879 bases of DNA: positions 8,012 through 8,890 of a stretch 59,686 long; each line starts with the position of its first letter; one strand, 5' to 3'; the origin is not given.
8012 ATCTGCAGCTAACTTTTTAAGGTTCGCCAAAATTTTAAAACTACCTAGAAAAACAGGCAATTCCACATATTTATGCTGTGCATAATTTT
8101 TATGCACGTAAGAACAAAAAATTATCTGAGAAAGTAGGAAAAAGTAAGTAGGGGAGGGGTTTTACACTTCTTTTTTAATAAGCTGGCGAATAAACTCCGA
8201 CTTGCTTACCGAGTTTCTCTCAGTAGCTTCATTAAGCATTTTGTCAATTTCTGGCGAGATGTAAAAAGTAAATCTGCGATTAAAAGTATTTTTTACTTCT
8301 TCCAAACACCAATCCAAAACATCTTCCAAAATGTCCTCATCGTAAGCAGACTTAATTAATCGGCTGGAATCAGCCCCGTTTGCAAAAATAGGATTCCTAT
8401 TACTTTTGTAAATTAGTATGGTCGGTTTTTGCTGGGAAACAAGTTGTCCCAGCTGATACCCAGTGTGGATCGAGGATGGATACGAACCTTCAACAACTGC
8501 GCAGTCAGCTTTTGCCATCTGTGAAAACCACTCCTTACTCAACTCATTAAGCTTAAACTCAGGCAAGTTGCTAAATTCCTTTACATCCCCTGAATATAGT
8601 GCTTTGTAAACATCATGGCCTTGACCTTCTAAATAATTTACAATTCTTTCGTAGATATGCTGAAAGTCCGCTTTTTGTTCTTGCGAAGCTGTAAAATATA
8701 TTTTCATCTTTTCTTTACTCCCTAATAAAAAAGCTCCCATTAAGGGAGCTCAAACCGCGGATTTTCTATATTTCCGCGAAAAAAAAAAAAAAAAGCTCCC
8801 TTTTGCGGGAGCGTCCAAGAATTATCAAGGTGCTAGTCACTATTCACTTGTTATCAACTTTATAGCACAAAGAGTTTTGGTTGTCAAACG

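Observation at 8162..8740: Paralogous DNPH1/NDT-like plus ribbon-helix-helix fusion proteins (8162-8740 and 4282-4881)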

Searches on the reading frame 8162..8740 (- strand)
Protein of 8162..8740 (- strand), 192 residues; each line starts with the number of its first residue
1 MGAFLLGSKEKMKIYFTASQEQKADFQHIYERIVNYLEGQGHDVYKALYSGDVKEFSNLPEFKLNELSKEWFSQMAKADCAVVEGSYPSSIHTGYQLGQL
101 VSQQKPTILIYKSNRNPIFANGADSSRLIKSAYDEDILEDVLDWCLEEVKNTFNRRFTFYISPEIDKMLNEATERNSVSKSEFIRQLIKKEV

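Call 4: search_protein_families(library=pfam, proteins=[window:8162-8740:-], max_evalue=1)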
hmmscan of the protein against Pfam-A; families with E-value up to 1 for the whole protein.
window:8162-8740:- (192 aa): 8 families
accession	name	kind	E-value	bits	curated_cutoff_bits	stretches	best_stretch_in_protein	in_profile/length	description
PF01402.27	RHH_1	-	2.5e-05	24.5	20.5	1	156-191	1-36/39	Ribbon-helix-helix protein, copG family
PF12651.13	RHH_3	-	0.00069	20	21.6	1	155-186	3-34/44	Ribbon-helix-helix domain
PF10737.14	GerPC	-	0.019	15.4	22.4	0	131-192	104-162/174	Spore germination protein GerPC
PF05014.21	Nuc_deoxyrib_tr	-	0.025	15.2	28.8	1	14-143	1-104/117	Nucleoside 2-deoxyribosyltransferase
PF23767.2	TscA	-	0.038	14.6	27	1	135-154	45-64/67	TscA antitoxin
PF16295.10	TetR_C_10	-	0.097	13.4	28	1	9-76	9-68/132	Tetracyclin repressor-like, C-terminal domain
PF21983.2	NikA-like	-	0.2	12.3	27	1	154-187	4-37/72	Mobilization protein NikA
PF21183.3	HAT1_C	-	0.35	11.8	27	1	52-77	5-30/52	Histone acetyltransferase type B catalytic subunit, C-terminal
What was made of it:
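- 8165..8278 (-): C-terminal ribbon-helix-helix domain (aa 144-181). The strand is RRFTFY and the helices span 152-165 and 169-180. Pfam RHH_1 at 24.5 bits, above the 20.5-bit gathering score (call 4).
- On Ribbon-helix-helix (CopG/Arc/MetJ, PF01402): 8162 copy: 24.5 bits against 20.5 (call 4).
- Checked: The 8162 copy scores 24.5 bits on Pfam RHH_1, above the 20.5-bit gathering score (call 4).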

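Call 5: search_protein_families(library=ncbifam, proteins=[window:8162-8740:-], max_evalue=1)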
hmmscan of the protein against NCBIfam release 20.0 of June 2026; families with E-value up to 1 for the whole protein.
window:8162-8740:- (192 aa): 3 families
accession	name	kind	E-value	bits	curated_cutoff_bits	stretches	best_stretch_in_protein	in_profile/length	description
NF047365.1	TscA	equivalog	0.084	13.2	90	0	135-153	45-63/63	type II toxin-antitoxin system antitoxin TscA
NF053762.1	aCcr1_fam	equivalog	0.085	12.8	60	1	164-190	10-36/38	aCcr1 family cell cycle regulator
NF046040.1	RelB_antitoxin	equivalog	0.42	11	50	0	158-188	2-32/69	type II toxin-antitoxin system RelB family antitoxin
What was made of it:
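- TscA and RelB antitoxin model scores are far below their cut-offs (call 5).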

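Call 6: find_homologous_proteins(query=window:8162-8740:-, max_evalue=0.001)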
Query window:8162-8740:- (192 aa): 29 proteins with E <= 0.001 among 76 candidates.
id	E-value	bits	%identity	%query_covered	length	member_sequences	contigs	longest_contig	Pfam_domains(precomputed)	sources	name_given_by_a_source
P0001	2.9e-115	400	100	94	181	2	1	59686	PF01402.28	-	-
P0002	1.7e-87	310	78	94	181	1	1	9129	-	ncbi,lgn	-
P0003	2.1e-60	222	55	94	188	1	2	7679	-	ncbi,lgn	-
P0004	1.7e-58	215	54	94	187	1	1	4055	PF01402.28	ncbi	ncbi:MAG: ribbon-helix-helix protein, CopG family [Patescibacteria group bacterium]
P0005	5.8e-53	197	51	94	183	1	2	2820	-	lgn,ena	-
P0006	1.4e-52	196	50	94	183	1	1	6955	-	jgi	-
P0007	6.9e-51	191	50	94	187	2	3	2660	-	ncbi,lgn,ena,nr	ncbi:hypothetical protein KKE48_06005 [Patescibacteria group bacterium]|nr:hypothetical protein [Pat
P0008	3.1e-50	188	49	94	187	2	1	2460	-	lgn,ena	-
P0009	3.4e-50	188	52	94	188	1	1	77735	-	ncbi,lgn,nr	ncbi:MAG: hypothetical protein NTZ93_01075 [Candidatus Beckwithbacteria bacterium]|nr:hypothetical p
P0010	1.6e-49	186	49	94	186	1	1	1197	-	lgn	-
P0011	4.5e-49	185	47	92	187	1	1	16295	PF01402.28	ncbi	ncbi:MAG: ribbon-helix-helix protein, CopG family [Patescibacteria group bacterium]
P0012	2.4e-47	179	46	94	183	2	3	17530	-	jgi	-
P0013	4.9e-47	178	48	94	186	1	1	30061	-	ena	-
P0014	1.5e-44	170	46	94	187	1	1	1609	-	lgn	-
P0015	1.0e-43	167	45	94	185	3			-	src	-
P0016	1.6e-43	167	45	94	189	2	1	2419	PF01402.28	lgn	-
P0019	2.4e-42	163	45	94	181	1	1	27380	PF05014.22,PF10723.16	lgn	-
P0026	7.0e-39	151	41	94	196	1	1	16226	-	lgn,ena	-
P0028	1.7e-37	147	41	94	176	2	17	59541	-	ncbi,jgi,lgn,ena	-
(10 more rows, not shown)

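Call 7: search_solved_structures(query=window:8162-8740:-, max_evalue=10, show_alignments=3)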
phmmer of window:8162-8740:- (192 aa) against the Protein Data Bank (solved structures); distinct sequences matched with E-value up to 10: 16.
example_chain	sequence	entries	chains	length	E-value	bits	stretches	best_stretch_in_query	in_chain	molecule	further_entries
2khz_A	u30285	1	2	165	3.9e-05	26.8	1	7-147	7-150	c-Myc-responsive protein Rcl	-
2klh_A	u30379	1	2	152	6.2e-05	26.1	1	13-147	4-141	c-Myc-responsive protein Rcl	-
4fyh_A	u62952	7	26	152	7.1e-05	25.9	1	13-147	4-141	Deoxyribonucleoside 5'-monophosphate N-glycosidase | 2'-deoxynucleoside 5'-phosphate N-hydrolase 1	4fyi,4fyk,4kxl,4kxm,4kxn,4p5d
8qhq_A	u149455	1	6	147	0.00012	25.2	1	8-146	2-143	2'-deoxynucleoside 5'-phosphate N-hydrolase 1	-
8qhr_A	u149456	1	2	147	0.00032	23.8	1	8-146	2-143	2'-deoxynucleoside 5'-phosphate N-hydrolase 1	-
8rpt_B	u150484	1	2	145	0.00046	23.3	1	14-146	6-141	2'-deoxynucleoside 5'-phosphate N-hydrolase 1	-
8rps_C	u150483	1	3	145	0.00046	23.2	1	14-146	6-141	2'-deoxynucleoside 5'-phosphate N-hydrolase 1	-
9i3q_A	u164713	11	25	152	0.00059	22.9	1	14-147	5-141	5-hydroxymethyl-dUMP N-hydrolase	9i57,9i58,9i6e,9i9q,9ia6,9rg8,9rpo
9da1_A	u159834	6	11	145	0.00061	22.9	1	14-146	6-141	5-hydroxymethyl-dUMP N-hydrolase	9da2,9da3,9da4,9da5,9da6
8os9_A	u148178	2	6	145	0.00063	22.8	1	14-146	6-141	2'-deoxynucleoside 5'-phosphate N-hydrolase 1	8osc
4p5e_A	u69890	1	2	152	0.00067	22.7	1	14-147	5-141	2'-deoxynucleoside 5'-phosphate N-hydrolase 1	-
8rqd_C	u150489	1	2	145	0.0016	21.5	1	15-146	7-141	2'-deoxynucleoside 5'-phosphate N-hydrolase 1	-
1ycn_A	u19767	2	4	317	0.25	14.4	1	121-179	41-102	putative Ca2+-dependent membrane-binding protein annexin | Annexin D1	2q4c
4jem_A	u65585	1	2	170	1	12.3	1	24-127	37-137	CMP/hydroxymethyl CMP hydrolase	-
4jel_A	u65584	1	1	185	1.4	11.9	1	24-126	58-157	CMP/hydroxymethyl CMP hydrolase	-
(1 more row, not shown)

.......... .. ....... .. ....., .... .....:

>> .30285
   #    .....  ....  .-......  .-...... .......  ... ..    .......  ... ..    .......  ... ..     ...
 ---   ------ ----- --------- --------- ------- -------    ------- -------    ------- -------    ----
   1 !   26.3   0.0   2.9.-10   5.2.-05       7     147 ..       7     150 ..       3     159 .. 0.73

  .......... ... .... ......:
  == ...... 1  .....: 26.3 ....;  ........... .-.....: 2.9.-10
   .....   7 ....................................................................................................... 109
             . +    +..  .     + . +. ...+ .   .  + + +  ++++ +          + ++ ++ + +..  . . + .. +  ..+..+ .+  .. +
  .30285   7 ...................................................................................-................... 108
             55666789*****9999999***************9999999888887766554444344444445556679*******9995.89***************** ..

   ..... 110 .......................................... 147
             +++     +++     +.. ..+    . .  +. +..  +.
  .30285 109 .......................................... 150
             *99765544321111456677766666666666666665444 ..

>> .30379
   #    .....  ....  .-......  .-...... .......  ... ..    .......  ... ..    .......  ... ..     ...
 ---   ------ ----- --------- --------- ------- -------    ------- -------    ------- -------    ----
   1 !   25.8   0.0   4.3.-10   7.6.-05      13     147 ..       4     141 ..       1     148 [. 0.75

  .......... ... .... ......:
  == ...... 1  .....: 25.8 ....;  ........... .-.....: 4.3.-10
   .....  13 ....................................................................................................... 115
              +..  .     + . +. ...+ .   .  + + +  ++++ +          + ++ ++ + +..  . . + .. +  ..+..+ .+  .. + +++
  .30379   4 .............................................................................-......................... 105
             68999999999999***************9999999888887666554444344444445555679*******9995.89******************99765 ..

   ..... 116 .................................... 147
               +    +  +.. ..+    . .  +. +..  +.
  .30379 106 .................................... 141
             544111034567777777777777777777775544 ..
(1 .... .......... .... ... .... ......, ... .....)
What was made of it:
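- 8453..8455 (-): Codon CAG for Gln85, at the position of the DNPH1 nucleophile Glu (human E104, rat E93). Alignment to Rcl: GYQLG against GYELG (call 7).
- On DNPH1/NDT superfamily (PF05014 and relatives): phmmer E=3.9e-5 (call 7).
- Checked: phmmer of the single protein against PDB hits rat Rcl at E=3.9e-5 over aa 7-147 (call 7).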

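Call 18: find_encoding_contigs(protein=P0009, flank=8000, max_places=2)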
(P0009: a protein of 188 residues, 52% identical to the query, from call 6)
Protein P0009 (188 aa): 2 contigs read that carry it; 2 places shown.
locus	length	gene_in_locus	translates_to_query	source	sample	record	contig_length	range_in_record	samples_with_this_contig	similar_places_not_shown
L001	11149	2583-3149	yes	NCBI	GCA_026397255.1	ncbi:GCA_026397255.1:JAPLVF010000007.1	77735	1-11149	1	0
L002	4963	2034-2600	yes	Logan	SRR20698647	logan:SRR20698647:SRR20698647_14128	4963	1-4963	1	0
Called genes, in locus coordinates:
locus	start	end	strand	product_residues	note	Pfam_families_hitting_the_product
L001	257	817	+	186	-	PF02142:MGS, PF01808:AICARFT_IMPCHas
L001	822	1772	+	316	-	PF01926:MMR_HSR1, PF02421:FeoB_N (weak), PF06071:YchF-GTPase_C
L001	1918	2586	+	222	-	PF08241:Methyltransf_11 (weak), PF13649:Methyltransf_25 (weak)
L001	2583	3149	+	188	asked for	-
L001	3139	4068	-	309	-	PF10343:Q_salvage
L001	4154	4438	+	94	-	PF01250:Ribosomal_S6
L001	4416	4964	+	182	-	PF00436:SSB, PF22657:SSB_1 (weak)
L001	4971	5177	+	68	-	PF01084:Ribosomal_S18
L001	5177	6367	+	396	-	PF22694:CtpB_N-like (weak), PF00595:PDZ (weak), PF17820:PDZ_6 (weak), PF03572:Peptidase_S41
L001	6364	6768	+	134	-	PF01281:Ribosomal_L9_N, PF03948:Ribosomal_L9_C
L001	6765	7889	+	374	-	PF00089:Trypsin, PF13365:Trypsin_2, PF00595:PDZ (weak), PF13180:PDZ_2, PF17820:PDZ_6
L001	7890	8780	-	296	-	PF03462:PCRF, PF00472:RF-1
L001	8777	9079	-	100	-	PF01197:Ribosomal_L31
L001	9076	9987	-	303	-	PF00892:EamA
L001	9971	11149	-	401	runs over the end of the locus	PF00152:tRNA-synt_2 (faint), PF13393:tRNA-synt_His, PF00587:tRNA-synt_2b, PF03129:HGTP_anticodon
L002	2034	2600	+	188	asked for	-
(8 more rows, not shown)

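Call 19: find_encoding_contigs(protein=P0028, flank=8000, max_places=2)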
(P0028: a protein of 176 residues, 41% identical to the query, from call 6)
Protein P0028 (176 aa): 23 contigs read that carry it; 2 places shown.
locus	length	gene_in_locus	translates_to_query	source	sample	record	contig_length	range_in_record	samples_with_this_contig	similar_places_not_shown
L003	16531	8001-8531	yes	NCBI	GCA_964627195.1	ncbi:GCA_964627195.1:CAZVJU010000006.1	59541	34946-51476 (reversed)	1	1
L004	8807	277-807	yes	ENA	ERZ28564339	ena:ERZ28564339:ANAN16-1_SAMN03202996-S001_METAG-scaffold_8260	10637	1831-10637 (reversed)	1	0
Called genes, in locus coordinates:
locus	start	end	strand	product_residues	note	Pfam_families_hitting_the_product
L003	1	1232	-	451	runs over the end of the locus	PF00512:HisKA, PF02518:HATPase_c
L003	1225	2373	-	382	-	PF00155:Aminotran_1_2, PF00266:Aminotran_5, PF01041:DegT_DnrJ_EryC1, PF01053:Cys_Met_Meta_PP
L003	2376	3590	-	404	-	PF00682:HMGL-like, PF22617:HCS_D2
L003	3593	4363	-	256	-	-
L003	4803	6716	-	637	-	PF00694:Aconitase_C, PF00330:Aconitase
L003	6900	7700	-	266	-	PF01381:HTH_3, PF13560:HTH_31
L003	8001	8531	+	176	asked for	-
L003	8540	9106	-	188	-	-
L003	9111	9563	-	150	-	PF14137:DUF4304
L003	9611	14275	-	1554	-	PF05593:RHS_repeat, PF25023:TEN_YD-shell, PF05593:RHS_repeat, PF25023:TEN_YD-shell, PF05593:RHS_repeat, PF25023:TEN_YD-shell, PF05593:RHS_repeat, PF25023:TEN_YD-shell, +3 more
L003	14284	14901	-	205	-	-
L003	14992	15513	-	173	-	-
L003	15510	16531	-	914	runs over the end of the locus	PF01551:Peptidase_M23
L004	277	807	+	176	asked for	-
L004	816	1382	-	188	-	-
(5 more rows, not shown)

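Call 20: find_encoding_contigs(protein=P0003, flank=8000, max_places=2)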
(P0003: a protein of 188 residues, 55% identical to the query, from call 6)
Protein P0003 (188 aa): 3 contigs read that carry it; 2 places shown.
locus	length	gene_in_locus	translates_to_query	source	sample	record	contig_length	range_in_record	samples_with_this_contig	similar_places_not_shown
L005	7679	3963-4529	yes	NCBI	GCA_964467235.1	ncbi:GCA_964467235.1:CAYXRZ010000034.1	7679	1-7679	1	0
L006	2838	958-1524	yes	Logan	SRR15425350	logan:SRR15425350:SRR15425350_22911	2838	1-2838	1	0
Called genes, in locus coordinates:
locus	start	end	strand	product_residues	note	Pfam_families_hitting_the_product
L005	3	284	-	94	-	?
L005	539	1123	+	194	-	-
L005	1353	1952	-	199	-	-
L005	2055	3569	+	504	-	PF02541:Ppx-GppA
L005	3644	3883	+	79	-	-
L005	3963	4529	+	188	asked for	-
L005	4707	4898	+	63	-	-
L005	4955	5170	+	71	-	-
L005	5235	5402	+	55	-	-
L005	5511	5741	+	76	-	-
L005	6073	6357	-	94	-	-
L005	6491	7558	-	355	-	-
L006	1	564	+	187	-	?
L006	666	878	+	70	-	-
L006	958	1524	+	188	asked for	-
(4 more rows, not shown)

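Call 21: predict_structure(alignment_id=A1)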
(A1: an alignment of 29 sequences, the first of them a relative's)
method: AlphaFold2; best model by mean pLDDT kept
length: 181 residues; sequences in the alignment: 29
mean_pLDDT: 81.6   pTM: 0.69
mean pLDDT of the five models: 81.6, 79.2, 79.2, 78.2, 76.8
residues with pLDDT >= 90: 64; 70-90: 81; 50-70: 29; < 50: 7
segments of 3 or more residues with pLDDT < 50: 39-44
pLDDT, mean of each block of 10 residues (from residue 1): 88 87 96 73 56 69 85 85 82 89 82 78 96 91 60 88 86 80 57
secondary structure, 60 per line:
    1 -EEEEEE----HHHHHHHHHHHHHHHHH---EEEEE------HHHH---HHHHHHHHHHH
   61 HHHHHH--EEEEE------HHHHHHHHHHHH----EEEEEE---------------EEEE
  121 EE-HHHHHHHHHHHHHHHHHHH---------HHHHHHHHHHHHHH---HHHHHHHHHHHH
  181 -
elements in order: E2-7 H12-28 E32-36 H43-46 H50-66 E69-73 H80-91 E96-101 E117-122 H124-142 H152-165 H169-180
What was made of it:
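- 8165..8278 (-): Model secondary structure (call 21).
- On Ribbon-helix-helix (CopG/Arc/MetJ, PF01402): The model shows an extended segment at 145-150 followed by helices 152-165 and 169-180 (call 21).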

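Call 24: search_protein_representatives(alignment_id=A1)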
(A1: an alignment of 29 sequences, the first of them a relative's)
Query: 29 sequences, 186 profile positions. Proteins with E-value up to 0.001 (for the whole library): 1371; up to 1e-10: 653; up to 1e-30: 61. The best 150 are listed.
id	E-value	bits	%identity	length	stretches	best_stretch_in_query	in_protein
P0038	9.6e-70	250.4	-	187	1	1-185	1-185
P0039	6.0e-60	218.4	-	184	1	1-183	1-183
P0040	3.7e-57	209.4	-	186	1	1-185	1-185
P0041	2.1e-53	197.1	-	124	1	73-183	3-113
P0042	1.4e-52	194.4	-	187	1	1-183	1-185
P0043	3.6e-51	189.8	-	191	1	1-185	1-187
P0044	9.4e-51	188.5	-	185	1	1-183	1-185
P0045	1.1e-50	188.3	-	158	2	65-185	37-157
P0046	5.0e-49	182.8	-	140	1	58-182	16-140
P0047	8.1e-49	182.2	-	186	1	1-180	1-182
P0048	5.8e-48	179.4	-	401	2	1-138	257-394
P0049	1.3e-47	178.2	-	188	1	1-184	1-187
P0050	3.4e-47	176.9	-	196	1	1-183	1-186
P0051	1.3e-46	175.0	-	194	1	1-183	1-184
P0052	2.5e-46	174.0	-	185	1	1-181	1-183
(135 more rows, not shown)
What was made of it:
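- Fixed architecture: at least 653 clusters at 50% identity score E<=1e-10, and nearly all of the top 150 are 180-200 aa and match end to end (call 24).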

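Call 25: fold_search(model_id=the predicted structure, library=pdb)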
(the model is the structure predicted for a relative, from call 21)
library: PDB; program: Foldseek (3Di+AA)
matches with E <= 10: 1307; with E <= 0.001: 30
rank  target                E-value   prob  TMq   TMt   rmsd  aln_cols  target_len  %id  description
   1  9ia6_A                1.3e-06  1.00  0.55  0.75   5.1       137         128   25  Crystal structure of DNPH1 bound by compound 3. (released 2025-11-12)
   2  8rqd_A                1.9e-06  1.00  0.59  0.74   3.4       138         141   22  Crystal structure of human DNPH1 mutant-Y24F (released 2024-11-20)
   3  9da4                  3.8e-06  1.00  0.53  0.65   4.1       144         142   25  Crystal structure of human DNPH1 bound to inhibitor 2b (released 2025-02-05)
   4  8rpt_B                4.1e-06  1.00  0.57  0.71   4.8       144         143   23  Crystal structure of human DNPH1 mutant- D80A (released 2024-11-20)
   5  9s0o_A                7.3e-06  1.00  0.56  0.73   5.2       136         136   24  Crystal structure of DNPH1 bound by compound 6 (released 2025-12-24)
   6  4jel                  9.5e-06  1.00  0.58  0.68   4.4       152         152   18  Structure of MilB Streptomyces rimofaciens CMP N-glycosidase (released 2013-09-11)
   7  8rpt_A                1.2e-05  1.00  0.54  0.71   4.5       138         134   23  Crystal structure of human DNPH1 mutant- D80A (released 2024-11-20)
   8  4jem_B                1.2e-05  1.00  0.60  0.70   4.3       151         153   17  Crystal structure of MilB complexed with cytidine 5'-monophosphate (released 2013-09-11)
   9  4ohr                  1.3e-05  1.00  0.58  0.65   4.5       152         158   17  Crystal structure of MilB from Streptomyces rimofaciens (released 2014-06-25)
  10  9i6e_B                1.7e-05  1.00  0.60  0.78   3.2       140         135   23  Crystal structure of DNPH1 bound by compound 5. (released 2025-11-12)
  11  4jem_A                1.8e-05  1.00  0.61  0.69   4.7       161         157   17  Crystal structure of MilB complexed with cytidine 5'-monophosphate (released 2013-09-11)
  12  4kxl_D                2.4e-05  1.00  0.57  0.73   5.2       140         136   24  Crystal structure of DNPH1 (RCL) with 6-CYCLOPENTYL-AMP (released 2014-02-05)
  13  4ohb                  2.7e-05  1.00  0.60  0.68   4.3       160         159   17  Crystal structure of MilB E103A in complex with 5-hydroxymethylcytidine 5'-monophosphate (hmCMP) from Streptomyces rimof (released 2014-06-25)
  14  9i57_B                2.7e-05  1.00  0.55  0.71   4.4       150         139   22  Crystal structure of DNPH1 bound by compound 39. (released 2025-11-12)
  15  8qhq_A                3.3e-05  1.00  0.54  0.67   5.4       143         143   24  Crystal structure of human DNPH1 bound to hmdUMP (released 2023-11-08)
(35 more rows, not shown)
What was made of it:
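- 8282..8707 (-): N-terminal DNPH1/NDT-superfamily domain (aa 1-~142). Tyr4, Ser8, Ser78 and Gly83 are kept. Trp60 stands at the position of DNPH1's catalytic Asp. AlphaFold model plus Foldseek (calls 21, 25).
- On DNPH1/NDT superfamily (PF05014 and relatives): In Foldseek, the matches with E <= 1e-4 are all DNPH1 or MilB (call 25).
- Checked: An AlphaFold model (pLDDT 81.6) matches DNPH1, MilB/BcmB and NDTs in Foldseek (calls 21, 25).
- The Foldseek list includes a bacterial TIR at E about 3e-3 (call 25).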

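Call 26: find_related_loci(query=A1, collection=genome_contigs, flank=5000)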
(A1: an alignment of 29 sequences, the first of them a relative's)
Query A1 (181 aa) in genome_contigs; peptide patterns used: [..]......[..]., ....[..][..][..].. (x = any residue, [..] = any of these).
47 stretches matched a pattern; 18 encode a relative of the query (tblastn E <= 1e-3); 18 distinct loci.
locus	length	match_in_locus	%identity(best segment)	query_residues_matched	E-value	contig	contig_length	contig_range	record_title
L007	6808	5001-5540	78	1-180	1e-95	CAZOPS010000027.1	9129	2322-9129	MAG TPA_asm: uncultured Candidatus Saccharibacteria bacterium isolate SRP141376_co2_359 genome assembly, contig: NODE_14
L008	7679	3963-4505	55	1-181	3e-68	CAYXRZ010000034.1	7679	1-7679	MAG TPA_asm: uncultured Candidatus Saccharibacteria bacterium isolate SRP332253_co2_158 genome assembly, contig: NODE_10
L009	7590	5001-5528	47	1-176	4e-55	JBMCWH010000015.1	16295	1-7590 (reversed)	MAG: Patescibacteria group bacterium isolate D4M11_71 NODE_1839_length_16295_cov_10.177648, whole genome shotgun sequenc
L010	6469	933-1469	45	1-180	4e-50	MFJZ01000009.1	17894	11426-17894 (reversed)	MAG: Candidatus Gottesmanbacteria bacterium RIFCSPLOWO2_01_FULL_49_10 rifcsplowo2_01_scaffold_12757, whole genome shotgu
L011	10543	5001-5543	46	1-181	7e-51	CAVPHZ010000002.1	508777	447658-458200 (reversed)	MAG: Candidatus Chisholmbacteria bacterium isolate MFD09964.bin.1.87 genome assembly, contig: contig_34727, whole genome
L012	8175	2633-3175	40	1-181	2e-49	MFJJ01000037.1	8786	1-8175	MAG: Candidatus Gottesmanbacteria bacterium RIFCSPHIGHO2_01_FULL_46_14 rifcsphigho2_01_scaffold_35843, whole genome shot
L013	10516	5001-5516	41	1-181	7e-45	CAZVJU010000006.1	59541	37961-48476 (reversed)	MAG TPA_asm: uncultured Gammaproteobacteria bacterium isolate SRP050083_co3_9 genome assembly, contig: NODE_247_length_5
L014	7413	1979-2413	47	1-145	2e-44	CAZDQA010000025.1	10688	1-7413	MAG TPA_asm: uncultured Pseudomonadales bacterium isolate binchicken_co220_119 genome assembly, contig: NODE_4081_length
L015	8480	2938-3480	38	1-181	1e-44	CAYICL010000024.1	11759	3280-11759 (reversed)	MAG TPA_asm: uncultured Pseudomonadales bacterium isolate ERP119705_co18_677 genome assembly, contig: NODE_6841_length_1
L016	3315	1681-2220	28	1-181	7e-21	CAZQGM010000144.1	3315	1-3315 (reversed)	MAG TPA_asm: uncultured Gammaproteobacteria bacterium isolate SRP107338_co1_310 genome assembly, contig: NODE_46618_leng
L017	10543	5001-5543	32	1-181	5e-20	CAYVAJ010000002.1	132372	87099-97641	MAG TPA_asm: uncultured Gammaproteobacteria bacterium isolate SRP144015_co1_62 genome assembly, contig: NODE_70_length_1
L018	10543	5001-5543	29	1-181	3e-19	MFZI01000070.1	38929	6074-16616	MAG: Candidatus Roizmanbacteria bacterium RIFCSPHIGHO2_01_FULL_39_8 rifcsphigho2_01_scaffold_5213, whole genome shotgun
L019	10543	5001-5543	26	1-181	1e-18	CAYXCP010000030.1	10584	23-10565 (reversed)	MAG TPA_asm: uncultured Gammaproteobacteria bacterium isolate SRP278252_co1_241 genome assembly, contig: NODE_11427_leng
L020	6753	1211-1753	26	1-181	1e-18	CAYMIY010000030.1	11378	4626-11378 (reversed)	MAG TPA_asm: uncultured Gammaproteobacteria bacterium isolate SRP342105_co1_157 genome assembly, contig: NODE_7808_lengt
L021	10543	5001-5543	27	1-181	5e-18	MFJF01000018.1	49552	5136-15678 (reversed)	MAG: Candidatus Gottesmanbacteria bacterium RIFCSPHIGHO2_01_FULL_40_15 rifcsphigho2_01_scaffold_2861, whole genome shotg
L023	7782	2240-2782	27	1-181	2e-15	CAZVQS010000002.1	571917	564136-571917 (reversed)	MAG TPA_asm: uncultured Gammaproteobacteria bacterium isolate SRP278314_co2_148 genome assembly, contig: NODE_4_length_5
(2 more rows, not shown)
